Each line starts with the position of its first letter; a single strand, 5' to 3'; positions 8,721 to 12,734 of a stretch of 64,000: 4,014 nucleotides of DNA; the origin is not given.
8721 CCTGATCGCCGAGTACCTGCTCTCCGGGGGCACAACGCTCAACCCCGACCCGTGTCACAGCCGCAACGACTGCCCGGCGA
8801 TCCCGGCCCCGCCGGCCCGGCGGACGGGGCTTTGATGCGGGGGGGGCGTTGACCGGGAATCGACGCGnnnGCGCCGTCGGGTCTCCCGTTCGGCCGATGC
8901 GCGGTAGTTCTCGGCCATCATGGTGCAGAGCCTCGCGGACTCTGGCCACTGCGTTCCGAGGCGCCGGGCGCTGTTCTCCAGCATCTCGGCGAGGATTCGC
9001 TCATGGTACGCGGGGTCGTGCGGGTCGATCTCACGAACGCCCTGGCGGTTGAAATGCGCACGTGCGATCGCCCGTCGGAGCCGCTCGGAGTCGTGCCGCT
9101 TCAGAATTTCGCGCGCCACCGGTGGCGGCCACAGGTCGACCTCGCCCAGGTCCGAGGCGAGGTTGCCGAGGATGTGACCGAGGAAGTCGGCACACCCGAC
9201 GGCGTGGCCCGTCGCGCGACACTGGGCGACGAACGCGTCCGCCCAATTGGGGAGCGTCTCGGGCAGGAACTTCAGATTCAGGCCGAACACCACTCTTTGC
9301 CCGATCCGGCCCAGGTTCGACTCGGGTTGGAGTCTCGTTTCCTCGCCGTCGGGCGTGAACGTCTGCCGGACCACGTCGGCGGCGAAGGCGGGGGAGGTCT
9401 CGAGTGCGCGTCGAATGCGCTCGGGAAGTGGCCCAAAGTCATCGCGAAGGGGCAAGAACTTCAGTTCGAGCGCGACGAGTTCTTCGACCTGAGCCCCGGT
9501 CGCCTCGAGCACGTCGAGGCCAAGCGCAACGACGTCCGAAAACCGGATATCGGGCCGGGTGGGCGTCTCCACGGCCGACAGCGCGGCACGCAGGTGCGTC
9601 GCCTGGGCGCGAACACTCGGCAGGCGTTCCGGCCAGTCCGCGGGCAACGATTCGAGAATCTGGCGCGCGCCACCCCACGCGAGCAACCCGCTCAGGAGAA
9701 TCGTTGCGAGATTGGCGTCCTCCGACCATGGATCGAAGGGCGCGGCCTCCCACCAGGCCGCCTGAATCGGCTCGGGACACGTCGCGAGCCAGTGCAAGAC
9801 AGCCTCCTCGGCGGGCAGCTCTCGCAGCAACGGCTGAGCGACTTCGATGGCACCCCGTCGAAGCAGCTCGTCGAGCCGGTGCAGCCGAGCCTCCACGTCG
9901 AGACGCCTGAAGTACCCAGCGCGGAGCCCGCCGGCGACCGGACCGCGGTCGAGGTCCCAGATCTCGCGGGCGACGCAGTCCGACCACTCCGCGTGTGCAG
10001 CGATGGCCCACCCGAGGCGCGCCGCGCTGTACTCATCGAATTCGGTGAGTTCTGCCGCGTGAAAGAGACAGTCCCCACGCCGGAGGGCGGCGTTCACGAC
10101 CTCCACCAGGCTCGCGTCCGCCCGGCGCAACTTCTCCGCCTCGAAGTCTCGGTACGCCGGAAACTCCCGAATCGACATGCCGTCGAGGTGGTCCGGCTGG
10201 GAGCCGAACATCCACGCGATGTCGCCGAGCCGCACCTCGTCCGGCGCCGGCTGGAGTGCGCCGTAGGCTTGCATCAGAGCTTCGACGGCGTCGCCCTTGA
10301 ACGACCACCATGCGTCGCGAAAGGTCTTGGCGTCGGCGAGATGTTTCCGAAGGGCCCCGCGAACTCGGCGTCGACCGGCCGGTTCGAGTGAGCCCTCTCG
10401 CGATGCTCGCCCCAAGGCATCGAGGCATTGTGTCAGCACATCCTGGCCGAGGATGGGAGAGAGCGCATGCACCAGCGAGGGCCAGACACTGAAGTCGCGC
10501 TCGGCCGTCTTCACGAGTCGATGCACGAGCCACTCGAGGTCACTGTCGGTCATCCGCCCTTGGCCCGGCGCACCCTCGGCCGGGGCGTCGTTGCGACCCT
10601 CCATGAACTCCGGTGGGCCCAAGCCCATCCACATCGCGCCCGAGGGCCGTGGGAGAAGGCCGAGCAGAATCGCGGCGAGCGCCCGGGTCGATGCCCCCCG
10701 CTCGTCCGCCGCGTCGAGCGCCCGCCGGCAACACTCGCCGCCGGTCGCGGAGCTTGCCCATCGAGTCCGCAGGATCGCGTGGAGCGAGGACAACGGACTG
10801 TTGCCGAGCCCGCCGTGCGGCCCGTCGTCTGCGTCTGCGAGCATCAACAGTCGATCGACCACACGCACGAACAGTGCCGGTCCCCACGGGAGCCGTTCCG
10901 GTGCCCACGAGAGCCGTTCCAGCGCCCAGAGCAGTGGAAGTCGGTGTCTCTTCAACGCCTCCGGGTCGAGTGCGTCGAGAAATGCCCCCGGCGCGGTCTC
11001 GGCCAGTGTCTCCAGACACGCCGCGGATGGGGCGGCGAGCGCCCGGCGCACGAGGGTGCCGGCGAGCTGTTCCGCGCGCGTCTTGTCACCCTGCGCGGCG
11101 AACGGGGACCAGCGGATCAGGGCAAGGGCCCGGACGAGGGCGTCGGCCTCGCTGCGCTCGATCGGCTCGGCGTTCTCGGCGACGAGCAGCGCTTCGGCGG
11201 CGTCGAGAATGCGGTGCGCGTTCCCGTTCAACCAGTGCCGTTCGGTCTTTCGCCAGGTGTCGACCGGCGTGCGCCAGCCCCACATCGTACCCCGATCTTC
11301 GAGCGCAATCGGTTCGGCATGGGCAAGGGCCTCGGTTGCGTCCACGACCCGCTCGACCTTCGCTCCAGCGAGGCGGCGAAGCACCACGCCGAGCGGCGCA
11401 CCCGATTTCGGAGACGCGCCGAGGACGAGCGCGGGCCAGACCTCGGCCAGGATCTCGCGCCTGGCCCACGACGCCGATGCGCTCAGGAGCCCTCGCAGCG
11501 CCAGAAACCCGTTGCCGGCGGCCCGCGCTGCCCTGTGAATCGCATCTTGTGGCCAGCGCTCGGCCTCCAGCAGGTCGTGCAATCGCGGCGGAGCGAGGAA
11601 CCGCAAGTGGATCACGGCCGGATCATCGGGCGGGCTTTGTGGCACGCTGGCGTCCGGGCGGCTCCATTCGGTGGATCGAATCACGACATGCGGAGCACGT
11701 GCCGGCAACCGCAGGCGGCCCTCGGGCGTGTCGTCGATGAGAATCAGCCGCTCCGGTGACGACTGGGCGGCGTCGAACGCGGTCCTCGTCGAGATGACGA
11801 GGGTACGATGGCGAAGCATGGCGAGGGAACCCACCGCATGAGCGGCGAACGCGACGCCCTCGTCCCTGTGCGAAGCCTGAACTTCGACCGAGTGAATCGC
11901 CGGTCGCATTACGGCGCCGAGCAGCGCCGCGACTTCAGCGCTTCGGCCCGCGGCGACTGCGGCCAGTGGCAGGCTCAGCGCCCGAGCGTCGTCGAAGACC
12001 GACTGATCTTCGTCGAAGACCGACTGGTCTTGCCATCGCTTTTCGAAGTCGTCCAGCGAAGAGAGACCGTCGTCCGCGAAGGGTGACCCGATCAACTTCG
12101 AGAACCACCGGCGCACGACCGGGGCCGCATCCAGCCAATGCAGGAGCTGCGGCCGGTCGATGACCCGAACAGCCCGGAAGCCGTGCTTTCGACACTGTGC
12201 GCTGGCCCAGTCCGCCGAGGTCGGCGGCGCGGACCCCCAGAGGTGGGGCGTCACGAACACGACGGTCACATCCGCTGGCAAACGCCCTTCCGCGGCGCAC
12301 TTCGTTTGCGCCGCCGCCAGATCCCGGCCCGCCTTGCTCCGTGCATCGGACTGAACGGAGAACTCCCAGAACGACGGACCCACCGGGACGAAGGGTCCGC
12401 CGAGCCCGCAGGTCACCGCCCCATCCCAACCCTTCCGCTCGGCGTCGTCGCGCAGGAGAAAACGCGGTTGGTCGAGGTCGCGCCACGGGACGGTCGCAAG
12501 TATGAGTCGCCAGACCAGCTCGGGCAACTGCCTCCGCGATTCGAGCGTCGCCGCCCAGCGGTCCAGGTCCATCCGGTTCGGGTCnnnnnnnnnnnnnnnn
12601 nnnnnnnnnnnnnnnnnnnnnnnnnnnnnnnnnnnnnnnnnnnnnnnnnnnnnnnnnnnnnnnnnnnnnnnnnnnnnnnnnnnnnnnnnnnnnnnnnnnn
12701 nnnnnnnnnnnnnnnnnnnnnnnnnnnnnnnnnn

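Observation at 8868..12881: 1337-aa XRE-HTH protein with no recognisable enzymatic motif, divergent from a toxin-antitoxin-like pair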

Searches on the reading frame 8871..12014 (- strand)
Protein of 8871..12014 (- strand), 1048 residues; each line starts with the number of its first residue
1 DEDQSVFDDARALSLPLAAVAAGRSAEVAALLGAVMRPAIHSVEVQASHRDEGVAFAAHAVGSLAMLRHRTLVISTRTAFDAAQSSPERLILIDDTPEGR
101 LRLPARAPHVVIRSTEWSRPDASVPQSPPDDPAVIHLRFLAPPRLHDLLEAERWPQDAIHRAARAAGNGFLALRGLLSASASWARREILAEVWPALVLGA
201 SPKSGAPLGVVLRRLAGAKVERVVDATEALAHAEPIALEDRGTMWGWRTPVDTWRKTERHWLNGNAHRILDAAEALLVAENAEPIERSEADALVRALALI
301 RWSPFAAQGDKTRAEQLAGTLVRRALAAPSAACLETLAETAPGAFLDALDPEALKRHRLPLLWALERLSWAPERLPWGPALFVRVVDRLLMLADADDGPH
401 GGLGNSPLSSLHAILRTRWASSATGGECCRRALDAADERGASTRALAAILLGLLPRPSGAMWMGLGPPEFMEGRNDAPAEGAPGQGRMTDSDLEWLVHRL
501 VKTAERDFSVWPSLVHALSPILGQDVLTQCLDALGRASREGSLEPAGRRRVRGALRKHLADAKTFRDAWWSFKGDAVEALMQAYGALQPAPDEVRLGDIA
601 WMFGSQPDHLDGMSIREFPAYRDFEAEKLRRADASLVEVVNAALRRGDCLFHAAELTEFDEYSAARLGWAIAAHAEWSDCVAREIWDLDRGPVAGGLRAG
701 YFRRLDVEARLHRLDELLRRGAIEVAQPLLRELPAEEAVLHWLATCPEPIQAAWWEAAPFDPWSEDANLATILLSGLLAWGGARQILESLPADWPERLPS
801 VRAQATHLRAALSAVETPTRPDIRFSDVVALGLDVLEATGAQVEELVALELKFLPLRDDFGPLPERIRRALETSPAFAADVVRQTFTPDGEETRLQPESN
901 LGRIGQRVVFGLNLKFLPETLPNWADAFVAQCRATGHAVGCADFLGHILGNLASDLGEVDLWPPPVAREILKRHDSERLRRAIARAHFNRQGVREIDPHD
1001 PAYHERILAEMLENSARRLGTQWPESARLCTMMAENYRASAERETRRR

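Call 65: predict_structure(alignment_id=A4)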
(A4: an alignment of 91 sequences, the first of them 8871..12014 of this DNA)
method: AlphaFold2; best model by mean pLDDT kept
length: 1048 residues; sequences in the alignment: 91
mean_pLDDT: 86.0   pTM: 0.71
mean pLDDT of the five models: 86.0, 82.3, 81.2, 80.2, 79.7
residues with pLDDT >= 90: 533; 70-90: 417; 50-70: 71; < 50: 27
segments of 3 or more residues with pLDDT < 50: 1-11, 120-128, 400-402, 479-482
pLDDT, mean of each block of 10 residues (from residue 1): 38 79 95 93 92 95 95 96 94 92 90 80 50 89 92 89 84 79 80 87 83 89 91 83 81 74 81 87 81 89 83 93 92 91 96 90 92 85 95 78 75 88 81 95 94 81 71 59 64 94 93 94 92 94 86 91 87 94 88 70 71 73 78 77 72 70 87 74 84 89 92 93 90 92 94 87 88 94 92 78 88 89 88 91 94 83 89 94 92 77 88 77 96 96 94 84 95 96 93 76 93 96 96 96 82
secondary structure, 60 per line:
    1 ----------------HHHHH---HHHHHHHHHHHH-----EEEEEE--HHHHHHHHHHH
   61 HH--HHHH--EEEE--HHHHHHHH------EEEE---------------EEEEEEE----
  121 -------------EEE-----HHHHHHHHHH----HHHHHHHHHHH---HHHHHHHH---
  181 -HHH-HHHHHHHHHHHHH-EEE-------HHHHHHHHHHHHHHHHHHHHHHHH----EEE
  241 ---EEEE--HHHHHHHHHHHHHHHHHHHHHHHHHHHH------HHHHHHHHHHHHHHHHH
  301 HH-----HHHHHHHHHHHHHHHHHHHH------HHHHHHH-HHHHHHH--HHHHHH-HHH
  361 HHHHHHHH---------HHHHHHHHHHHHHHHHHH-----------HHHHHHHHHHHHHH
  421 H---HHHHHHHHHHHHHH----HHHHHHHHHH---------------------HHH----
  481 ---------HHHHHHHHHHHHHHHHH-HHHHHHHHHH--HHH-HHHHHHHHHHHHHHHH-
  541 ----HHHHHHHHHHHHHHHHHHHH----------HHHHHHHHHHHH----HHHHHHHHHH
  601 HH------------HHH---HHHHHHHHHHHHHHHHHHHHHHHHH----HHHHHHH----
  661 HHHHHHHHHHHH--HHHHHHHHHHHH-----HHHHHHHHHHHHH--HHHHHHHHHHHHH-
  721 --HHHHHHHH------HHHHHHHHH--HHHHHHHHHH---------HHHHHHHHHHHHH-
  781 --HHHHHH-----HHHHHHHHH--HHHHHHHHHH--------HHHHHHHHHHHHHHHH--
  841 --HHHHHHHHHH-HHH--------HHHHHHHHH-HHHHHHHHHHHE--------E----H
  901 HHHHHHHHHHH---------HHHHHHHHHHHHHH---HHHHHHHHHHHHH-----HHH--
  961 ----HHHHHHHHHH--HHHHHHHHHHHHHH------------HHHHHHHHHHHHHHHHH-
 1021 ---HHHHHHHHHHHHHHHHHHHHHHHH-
elements in order (helices of 4 or more, strands of 3 or more residues): H17-21 H25-36 E42-47 H50-62 H65-68 E71-74 H77-84 E91-94 E110-116 E134-136 H142-151 H156-166 H170-177 H186-198 E200-202 H210-233 E238-240 E244-247 H250-277 H284-302 H308-327 H334-340 H342-348 H351-356 H358-368 H378-395 H407-421 H425-438 H443-452 H490-506 H508-517 H524-539 H545-564 H575-586 H591-602 H621-645 H650-656 H661-672 H675-686 H692-704 H707-719 H723-730 H737-745 H748-757 H767-779 H783-788 H794-802 H805-814 H823-838 H843-852 H865-873 H875-885 H900-911 H921-934 H938-950 H965-974 H977-990 H1003-1019 H1024-1047

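Call 68: fold_search(model_id=the predicted structure, library=pdb)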
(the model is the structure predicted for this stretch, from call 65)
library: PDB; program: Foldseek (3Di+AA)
matches with E <= 10: 856; with E <= 0.001: 54
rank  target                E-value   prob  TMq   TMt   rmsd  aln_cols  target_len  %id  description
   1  5ysu_C                4.9e-05  1.00  0.18  0.18  22.5      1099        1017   11  Plumbagin in complex with CRM1-RanM189D-RanBP1 (released 2018-11-21)
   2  4c0q_A                7.4e-05  1.00  0.19  0.21  20.2      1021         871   11  Transportin 3 in complex with Ran(Q69L)GTP (released 2014-01-22)
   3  3w3v                  8.2e-05  1.00  0.19  0.19  26.2      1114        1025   12  Crystal structure of Kap121p mutant D353K/E396K/D438K (released 2013-04-10)
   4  3w3y_A                1.2e-04  1.00  0.17  0.18  28.4      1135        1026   12  Crystal structure of Kap121p bound to Nup53p (released 2013-04-10)
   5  3w3t                  1.3e-04  1.00  0.15  0.15  26.2      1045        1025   12  Crystal structure of Kap121p (released 2013-04-10)
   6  5yro_C                1.5e-04  1.00  0.19  0.19  22.4      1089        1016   11  RanL182A in complex with RanBP1-CRM1 (released 2018-11-21)
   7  6m60_C                1.5e-04  1.00  0.17  0.17  21.9      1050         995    9  Plumbagin in complex with CRM1#-Ran-RanBP1 (released 2021-06-09)
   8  7l5e_C                1.5e-04  1.00  0.17  0.17  21.8      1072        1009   10  Crystal Structure of KPT-330 bound to CRM1 (537-DLTVK-541 to GLCEQ) (released 2021-01-27)
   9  8qyz_C                1.7e-04  1.00  0.22  0.22  21.4      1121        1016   10  Crystal structure of hiNES2 in complex with Xpo1 and RanGTP (released 2024-11-06)
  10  6cit_C                1.8e-04  1.00  0.17  0.18  21.8      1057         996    9  Crystal Structure of MVM NS2 NES Peptide in complex with CRM1-Ran-RanBP1 (released 2018-06-27)
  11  6xjr_C                1.9e-04  1.00  0.18  0.18  22.2      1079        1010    9  Crystal Structure of KPT-185 bound to CRM1 (E582K, 537-DLTVK-541 to GLCEQ) (released 2021-01-27)
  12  3s4z_A                1.9e-04  1.00  0.18  0.17  22.8      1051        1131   10  Structure of a Y DNA-FANCI complex (released 2011-07-27)
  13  6x2u_C                2.0e-04  1.00  0.19  0.19  21.9      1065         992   10  Crystal Structure of PKINES peptide bound to CRM1 (released 2020-07-01)
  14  9vm1_C                2.2e-04  1.00  0.17  0.17  20.4      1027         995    9  MVM NS2 mutant Nm42 in complex with CRM1-Ran-RanBP1 (released 2025-08-06)
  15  9b62_A                2.2e-04  1.00  0.13  0.13  21.5      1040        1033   10  Human RANBP2/RAN(GTP)/RANGAP1-SUMO1/UBC9/CRM1/RAN(GTP) - composite map and model (released 2024-10-16)
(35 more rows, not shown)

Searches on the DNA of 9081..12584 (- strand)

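Call 103: search_dna_similar(query=L012:4875-7643:+, collection=ecoli_genomes, mode=distant, max_rows=10)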
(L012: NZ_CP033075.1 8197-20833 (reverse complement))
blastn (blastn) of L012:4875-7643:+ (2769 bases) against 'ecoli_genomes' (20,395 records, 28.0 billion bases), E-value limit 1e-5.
Records with a match: 14; places in all: 14; records where one place covers at least 80% of the query: 7.
Genomes with a match: 14 of 5426; with a place that covers at least 80% of the query: 7. Places per genome that has any: lowest 1, median 1, highest 1. On chromosomes: 14 places; on plasmids: 0.
Best place of each record, by identity: 80-90% 7; 60-80% 7.
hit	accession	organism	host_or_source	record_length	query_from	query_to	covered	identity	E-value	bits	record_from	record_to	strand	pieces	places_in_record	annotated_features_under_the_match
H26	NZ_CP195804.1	Escherichia coli strain 19AR1724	Homo sapiens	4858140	1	2761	100%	85.8%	0e+0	3208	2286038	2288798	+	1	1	hypothetical protein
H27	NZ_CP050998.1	Escherichia coli O39:NM str. F8704-2 strain F8704-2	missing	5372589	1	2761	100%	85.7%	0e+0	3204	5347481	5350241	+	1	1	hypothetical protein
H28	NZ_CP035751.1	Escherichia coli E110019 strain E110019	-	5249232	1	2761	100%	85.7%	0e+0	3204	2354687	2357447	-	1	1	hypothetical protein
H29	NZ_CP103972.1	Escherichia coli strain DLI.5a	marine sediment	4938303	1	2761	100%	85.7%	0e+0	3204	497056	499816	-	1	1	hypothetical protein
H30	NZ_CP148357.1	Escherichia coli strain Z1323HEC0393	Homo sapiens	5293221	1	2761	100%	85.7%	0e+0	3204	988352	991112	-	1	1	hypothetical protein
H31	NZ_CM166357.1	Escherichia coli strain CH427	Homo sapiens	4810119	1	2761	100%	85.7%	0e+0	3199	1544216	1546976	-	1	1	hypothetical protein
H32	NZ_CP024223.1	Escherichia coli O169:H41 strain 2014EL-1345-2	missing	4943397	1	2761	100%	85.7%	0e+0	3195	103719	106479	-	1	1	hypothetical protein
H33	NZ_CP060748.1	Escherichia coli strain EC96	Homo sapiens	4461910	697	917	8%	69.8%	8e-14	91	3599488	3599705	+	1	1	hypothetical protein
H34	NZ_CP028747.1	Escherichia coli strain A28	Tachyglossus aculeatus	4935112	697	917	8%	69.8%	8e-14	91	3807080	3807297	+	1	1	hypothetical protein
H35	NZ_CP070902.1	Escherichia coli strain 99COLEC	Homo sapiens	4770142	697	917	8%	69.8%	8e-14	91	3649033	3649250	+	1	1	hypothetical protein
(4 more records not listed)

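Call 104: get_annotated_region(hit=H28, flank=9000)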
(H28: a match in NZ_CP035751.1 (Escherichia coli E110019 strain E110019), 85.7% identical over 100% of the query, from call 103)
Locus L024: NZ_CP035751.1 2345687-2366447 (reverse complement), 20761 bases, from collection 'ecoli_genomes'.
description: Escherichia coli E110019 chromosome, complete genome
organism: Escherichia coli E110019 strain E110019 (NCBI taxid 340186)
replicon: chromosome; assembly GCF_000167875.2
host: -; source: -; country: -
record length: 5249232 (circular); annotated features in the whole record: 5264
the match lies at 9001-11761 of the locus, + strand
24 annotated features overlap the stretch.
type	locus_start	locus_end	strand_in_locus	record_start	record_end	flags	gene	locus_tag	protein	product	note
CDS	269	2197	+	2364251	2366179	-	thrS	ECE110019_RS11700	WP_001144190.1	threonine--tRNA ligase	-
CDS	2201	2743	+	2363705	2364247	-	infC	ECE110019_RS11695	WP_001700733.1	translation initiation factor IF-3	-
CDS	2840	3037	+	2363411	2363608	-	rpmI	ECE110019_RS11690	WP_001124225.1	50S ribosomal protein L35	-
CDS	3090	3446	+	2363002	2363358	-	rplT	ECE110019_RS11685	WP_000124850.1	50S ribosomal protein L20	-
sequence_feature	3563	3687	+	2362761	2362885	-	-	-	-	-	Phe leader region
CDS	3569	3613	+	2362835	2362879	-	pheM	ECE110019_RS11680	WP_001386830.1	pheST operon leader peptide PheM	-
CDS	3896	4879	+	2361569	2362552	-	pheS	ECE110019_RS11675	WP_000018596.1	phenylalanine--tRNA ligase subunit alpha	-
CDS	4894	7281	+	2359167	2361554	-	pheT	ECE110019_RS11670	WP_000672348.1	phenylalanine--tRNA ligase subunit beta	-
CDS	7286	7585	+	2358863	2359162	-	ihfA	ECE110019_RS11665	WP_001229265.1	integration host factor subunit alpha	-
CDS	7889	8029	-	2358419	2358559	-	-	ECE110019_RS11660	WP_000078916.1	Hok/Gef family protein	-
CDS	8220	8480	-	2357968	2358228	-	-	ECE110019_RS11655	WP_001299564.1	ogr/Delta-like zinc finger family protein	-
CDS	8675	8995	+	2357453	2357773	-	gapS6a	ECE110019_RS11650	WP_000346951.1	GapS6a family protein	-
CDS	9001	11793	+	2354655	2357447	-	-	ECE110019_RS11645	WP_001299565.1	hypothetical protein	-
CDS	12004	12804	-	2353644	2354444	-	-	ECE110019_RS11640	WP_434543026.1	contractile injection system protein, VgrG/Pvc8 family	-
CDS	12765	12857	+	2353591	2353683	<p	-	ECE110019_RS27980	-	hypothetical protein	incomplete; partial in the middle of a contig; missing C-terminus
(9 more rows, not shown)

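Call 105: get_annotated_region(hit=H33, flank=9000)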
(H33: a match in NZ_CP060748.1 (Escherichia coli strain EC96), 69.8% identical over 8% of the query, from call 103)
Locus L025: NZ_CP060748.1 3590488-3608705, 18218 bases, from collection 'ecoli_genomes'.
description: Escherichia coli strain EC96 chromosome, complete genome
organism: Escherichia coli strain EC96 (NCBI taxid 562)
replicon: chromosome; assembly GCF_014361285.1
host: Homo sapiens; source: bile; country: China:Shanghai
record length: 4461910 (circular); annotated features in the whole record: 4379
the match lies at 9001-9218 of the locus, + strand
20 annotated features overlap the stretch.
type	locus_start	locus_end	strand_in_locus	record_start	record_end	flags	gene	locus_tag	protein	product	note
CDS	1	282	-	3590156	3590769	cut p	yagU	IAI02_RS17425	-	YagU family protein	frameshifted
CDS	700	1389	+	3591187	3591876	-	paoA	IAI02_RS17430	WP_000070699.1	aldehyde dehydrogenase iron-sulfur subunit PaoA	-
CDS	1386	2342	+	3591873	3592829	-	paoB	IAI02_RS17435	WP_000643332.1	aldehyde oxidoreductase FAD-binding subunit PaoB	-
CDS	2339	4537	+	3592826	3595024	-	paoC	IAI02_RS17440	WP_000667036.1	aldehyde oxidoreductase molybdenum-binding subunit PaoC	-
CDS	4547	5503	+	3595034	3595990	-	paoD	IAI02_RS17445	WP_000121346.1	molybdenum cofactor insertion chaperone PaoD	-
CDS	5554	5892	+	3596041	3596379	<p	-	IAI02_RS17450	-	LysR substrate-binding domain-containing protein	incomplete; partial in the middle of a contig; missing N-terminus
CDS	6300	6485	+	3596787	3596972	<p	-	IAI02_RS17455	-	integrase core domain-containing protein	incomplete; partial in the middle of a contig; missing N-terminus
CDS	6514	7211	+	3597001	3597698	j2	-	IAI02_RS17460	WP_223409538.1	IS1 family transposase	programmed frameshift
CDS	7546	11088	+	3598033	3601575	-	-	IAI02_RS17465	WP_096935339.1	hypothetical protein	-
CDS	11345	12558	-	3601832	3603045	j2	-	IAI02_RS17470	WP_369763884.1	IS3 family transposase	programmed frameshift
sequence_feature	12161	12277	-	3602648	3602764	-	-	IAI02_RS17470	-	-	AL1L pseudoknot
CDS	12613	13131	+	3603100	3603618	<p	-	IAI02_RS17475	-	DUF2303 family protein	incomplete; partial in the middle of a contig; missing N-terminus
CDS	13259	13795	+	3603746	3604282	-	yfdR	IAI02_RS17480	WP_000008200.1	5'-deoxynucleotidase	-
CDS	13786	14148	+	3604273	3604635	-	-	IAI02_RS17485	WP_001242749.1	phage protein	-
CDS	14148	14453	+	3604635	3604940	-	yfdT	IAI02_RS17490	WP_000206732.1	protein YfdT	-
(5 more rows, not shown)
